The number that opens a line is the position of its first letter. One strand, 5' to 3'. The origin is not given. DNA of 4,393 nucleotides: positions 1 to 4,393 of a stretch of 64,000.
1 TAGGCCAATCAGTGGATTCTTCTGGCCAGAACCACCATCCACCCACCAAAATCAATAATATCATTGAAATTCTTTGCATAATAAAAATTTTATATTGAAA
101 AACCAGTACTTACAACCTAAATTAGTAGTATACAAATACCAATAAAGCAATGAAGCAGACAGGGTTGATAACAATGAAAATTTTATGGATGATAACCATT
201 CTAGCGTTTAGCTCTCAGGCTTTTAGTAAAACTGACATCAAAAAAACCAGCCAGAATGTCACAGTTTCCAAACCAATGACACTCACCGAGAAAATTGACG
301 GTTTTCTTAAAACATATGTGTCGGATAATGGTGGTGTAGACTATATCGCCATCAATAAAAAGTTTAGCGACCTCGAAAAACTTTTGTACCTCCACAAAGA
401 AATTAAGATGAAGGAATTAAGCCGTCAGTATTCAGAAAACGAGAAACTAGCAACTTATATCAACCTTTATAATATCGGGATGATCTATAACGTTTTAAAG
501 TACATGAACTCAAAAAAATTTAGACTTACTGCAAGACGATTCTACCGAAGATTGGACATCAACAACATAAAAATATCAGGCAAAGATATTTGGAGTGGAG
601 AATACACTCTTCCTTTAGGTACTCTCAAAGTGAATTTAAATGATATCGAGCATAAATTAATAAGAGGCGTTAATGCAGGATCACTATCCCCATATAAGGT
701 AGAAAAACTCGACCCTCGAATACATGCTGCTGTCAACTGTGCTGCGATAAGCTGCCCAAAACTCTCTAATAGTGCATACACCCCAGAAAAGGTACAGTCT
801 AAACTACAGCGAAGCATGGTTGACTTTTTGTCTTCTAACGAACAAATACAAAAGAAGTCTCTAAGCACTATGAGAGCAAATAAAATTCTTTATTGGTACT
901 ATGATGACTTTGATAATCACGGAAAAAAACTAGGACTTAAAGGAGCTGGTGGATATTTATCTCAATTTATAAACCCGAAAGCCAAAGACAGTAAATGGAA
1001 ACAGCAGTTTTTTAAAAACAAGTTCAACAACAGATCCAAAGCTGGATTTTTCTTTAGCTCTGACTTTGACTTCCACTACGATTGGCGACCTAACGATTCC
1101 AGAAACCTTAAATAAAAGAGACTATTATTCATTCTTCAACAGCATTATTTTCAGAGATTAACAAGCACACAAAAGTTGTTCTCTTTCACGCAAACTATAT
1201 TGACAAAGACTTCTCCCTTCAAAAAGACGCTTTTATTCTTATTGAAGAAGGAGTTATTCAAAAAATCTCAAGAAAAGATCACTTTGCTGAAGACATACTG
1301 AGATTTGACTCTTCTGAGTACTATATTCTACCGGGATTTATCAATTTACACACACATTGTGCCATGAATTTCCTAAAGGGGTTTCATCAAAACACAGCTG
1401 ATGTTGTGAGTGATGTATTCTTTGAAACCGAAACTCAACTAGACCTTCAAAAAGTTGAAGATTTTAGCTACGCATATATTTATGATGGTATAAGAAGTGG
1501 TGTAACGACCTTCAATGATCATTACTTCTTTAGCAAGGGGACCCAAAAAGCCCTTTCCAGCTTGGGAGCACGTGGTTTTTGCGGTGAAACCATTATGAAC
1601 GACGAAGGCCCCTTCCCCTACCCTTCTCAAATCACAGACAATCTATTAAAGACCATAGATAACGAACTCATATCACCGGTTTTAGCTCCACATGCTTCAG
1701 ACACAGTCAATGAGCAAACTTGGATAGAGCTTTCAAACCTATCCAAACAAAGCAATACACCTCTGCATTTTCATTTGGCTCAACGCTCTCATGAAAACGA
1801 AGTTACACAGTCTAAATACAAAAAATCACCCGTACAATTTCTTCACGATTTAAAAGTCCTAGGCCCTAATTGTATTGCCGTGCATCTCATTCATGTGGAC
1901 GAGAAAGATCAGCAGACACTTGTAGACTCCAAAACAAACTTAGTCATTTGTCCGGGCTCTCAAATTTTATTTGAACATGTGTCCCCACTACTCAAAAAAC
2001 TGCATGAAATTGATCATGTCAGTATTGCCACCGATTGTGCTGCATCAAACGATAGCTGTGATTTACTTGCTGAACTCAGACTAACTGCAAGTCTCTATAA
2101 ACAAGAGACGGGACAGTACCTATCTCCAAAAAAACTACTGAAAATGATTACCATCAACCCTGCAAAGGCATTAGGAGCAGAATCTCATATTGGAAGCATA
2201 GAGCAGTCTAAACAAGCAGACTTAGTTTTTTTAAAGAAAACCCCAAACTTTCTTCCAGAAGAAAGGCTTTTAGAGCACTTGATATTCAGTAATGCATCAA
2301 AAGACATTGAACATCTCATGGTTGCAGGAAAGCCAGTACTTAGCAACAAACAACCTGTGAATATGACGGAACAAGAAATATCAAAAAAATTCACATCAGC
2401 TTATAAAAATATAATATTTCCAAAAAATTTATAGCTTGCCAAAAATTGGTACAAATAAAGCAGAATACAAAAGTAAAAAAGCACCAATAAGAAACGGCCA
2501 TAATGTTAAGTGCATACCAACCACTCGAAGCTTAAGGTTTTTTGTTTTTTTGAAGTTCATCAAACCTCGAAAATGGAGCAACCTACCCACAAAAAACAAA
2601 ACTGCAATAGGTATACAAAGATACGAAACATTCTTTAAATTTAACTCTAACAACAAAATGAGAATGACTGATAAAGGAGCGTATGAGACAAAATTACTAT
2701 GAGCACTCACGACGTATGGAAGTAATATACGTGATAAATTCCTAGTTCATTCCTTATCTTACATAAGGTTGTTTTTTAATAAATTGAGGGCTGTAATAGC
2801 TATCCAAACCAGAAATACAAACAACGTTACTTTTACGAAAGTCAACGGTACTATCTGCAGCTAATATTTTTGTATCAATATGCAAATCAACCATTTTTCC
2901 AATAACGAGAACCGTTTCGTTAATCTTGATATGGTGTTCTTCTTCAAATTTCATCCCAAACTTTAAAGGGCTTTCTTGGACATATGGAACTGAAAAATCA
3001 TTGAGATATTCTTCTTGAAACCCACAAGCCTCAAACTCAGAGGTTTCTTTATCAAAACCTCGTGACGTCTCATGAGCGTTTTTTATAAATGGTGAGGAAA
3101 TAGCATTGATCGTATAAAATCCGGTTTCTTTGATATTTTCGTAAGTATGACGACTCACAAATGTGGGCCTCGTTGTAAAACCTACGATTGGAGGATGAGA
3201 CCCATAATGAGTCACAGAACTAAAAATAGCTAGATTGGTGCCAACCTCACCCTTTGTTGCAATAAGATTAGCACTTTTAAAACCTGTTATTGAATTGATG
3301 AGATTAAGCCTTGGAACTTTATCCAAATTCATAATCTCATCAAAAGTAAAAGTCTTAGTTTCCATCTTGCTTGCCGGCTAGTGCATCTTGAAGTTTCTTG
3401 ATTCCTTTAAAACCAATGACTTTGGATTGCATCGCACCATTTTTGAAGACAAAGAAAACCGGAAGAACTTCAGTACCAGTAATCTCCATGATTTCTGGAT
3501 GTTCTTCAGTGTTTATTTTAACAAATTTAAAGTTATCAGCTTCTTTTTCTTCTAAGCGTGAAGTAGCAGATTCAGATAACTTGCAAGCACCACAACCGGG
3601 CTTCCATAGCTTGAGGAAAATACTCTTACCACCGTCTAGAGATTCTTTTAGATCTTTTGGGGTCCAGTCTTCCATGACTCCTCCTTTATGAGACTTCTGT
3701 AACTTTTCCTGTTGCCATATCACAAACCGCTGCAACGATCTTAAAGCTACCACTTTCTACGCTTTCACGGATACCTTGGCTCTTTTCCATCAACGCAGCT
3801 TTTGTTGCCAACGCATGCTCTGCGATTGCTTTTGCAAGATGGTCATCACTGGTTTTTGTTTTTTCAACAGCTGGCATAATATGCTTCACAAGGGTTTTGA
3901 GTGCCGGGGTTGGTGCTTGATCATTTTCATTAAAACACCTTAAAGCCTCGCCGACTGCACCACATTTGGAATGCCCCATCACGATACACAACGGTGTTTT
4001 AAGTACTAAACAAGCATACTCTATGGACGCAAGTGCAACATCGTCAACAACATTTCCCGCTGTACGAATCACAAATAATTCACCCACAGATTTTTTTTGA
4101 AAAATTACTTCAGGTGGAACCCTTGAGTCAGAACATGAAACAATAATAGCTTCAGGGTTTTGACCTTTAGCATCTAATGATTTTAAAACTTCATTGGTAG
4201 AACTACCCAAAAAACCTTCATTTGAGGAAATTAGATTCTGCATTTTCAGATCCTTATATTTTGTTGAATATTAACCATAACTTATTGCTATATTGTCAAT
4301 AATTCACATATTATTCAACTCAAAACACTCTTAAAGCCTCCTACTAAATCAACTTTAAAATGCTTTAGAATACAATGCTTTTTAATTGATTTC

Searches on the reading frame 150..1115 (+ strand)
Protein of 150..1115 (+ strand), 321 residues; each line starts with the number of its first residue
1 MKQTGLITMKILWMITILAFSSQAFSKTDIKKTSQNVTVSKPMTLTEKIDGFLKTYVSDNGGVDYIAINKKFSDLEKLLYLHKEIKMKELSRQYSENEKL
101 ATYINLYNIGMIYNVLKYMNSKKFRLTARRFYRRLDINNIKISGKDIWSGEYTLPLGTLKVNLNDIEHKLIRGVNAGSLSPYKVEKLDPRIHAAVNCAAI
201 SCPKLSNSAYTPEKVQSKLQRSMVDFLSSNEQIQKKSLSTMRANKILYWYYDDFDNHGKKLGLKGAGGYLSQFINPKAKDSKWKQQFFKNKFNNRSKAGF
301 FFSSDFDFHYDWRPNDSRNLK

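Call 108: search_protein_families(library=pfam, proteins=[window:150-1115:+], max_evalue=0.00001)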
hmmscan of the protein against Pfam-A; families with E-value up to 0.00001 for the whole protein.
window:150-1115:+ (321 aa): 1 family
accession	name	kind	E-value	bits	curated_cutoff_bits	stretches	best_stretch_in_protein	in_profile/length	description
PF04784.19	DUF547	-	4.4e-23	82.1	27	1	92-227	2-125/125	Protein of unknown function, DUF547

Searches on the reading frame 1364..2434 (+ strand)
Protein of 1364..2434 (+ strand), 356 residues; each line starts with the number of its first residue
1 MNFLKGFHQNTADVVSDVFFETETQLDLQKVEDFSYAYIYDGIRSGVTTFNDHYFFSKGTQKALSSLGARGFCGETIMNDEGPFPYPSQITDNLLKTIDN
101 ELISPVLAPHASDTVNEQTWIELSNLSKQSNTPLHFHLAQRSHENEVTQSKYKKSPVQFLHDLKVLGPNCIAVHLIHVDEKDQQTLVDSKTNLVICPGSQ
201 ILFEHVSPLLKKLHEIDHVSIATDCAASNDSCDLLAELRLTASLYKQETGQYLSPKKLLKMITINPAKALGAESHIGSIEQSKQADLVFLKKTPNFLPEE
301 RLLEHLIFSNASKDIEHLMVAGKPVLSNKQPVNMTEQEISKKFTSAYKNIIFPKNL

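Call 108: search_protein_families(library=pfam, proteins=[window:1364-2434:+], max_evalue=0.00001)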
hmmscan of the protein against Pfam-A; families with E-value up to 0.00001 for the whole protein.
window:1364-2434:+ (356 aa): 2 families
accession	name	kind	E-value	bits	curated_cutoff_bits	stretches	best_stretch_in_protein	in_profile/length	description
PF01979.26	Amidohydro_1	-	1.3e-36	127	25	1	29-325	32-345/345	Amidohydrolase family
PF07969.17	Amidohydro_3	-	4.8e-08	33.3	29.7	1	250-325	404-471/472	Amidohydrolase family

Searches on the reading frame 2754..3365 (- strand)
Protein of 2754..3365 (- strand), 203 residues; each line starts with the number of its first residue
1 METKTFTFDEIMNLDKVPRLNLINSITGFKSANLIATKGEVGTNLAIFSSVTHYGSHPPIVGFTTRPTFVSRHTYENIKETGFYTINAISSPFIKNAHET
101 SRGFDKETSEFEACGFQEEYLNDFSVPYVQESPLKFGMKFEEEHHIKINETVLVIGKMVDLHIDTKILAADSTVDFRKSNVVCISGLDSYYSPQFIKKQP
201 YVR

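Call 108: search_protein_families(library=pfam, proteins=[window:2754-3365:-], max_evalue=0.00001)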
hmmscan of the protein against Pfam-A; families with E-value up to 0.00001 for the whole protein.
window:2754-3365:- (203 aa): 1 family
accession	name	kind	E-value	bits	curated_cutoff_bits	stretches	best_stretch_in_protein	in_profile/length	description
PF01613.24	Flavin_Reduct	-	4.9e-16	59.6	27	1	34-166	10-136/153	Flavin reductase like domain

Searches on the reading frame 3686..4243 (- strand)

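Call 108: search_protein_families(library=pfam, proteins=[window:3686-4243:-], max_evalue=0.00001)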
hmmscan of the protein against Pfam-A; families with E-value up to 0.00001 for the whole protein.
window:3686-4243:- (185 aa): 1 family
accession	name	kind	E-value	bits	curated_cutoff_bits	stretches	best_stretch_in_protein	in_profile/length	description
PF00484.24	Pro_CA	-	2e-36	126.1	25.7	1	32-181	1-156/156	Carbonic anhydrase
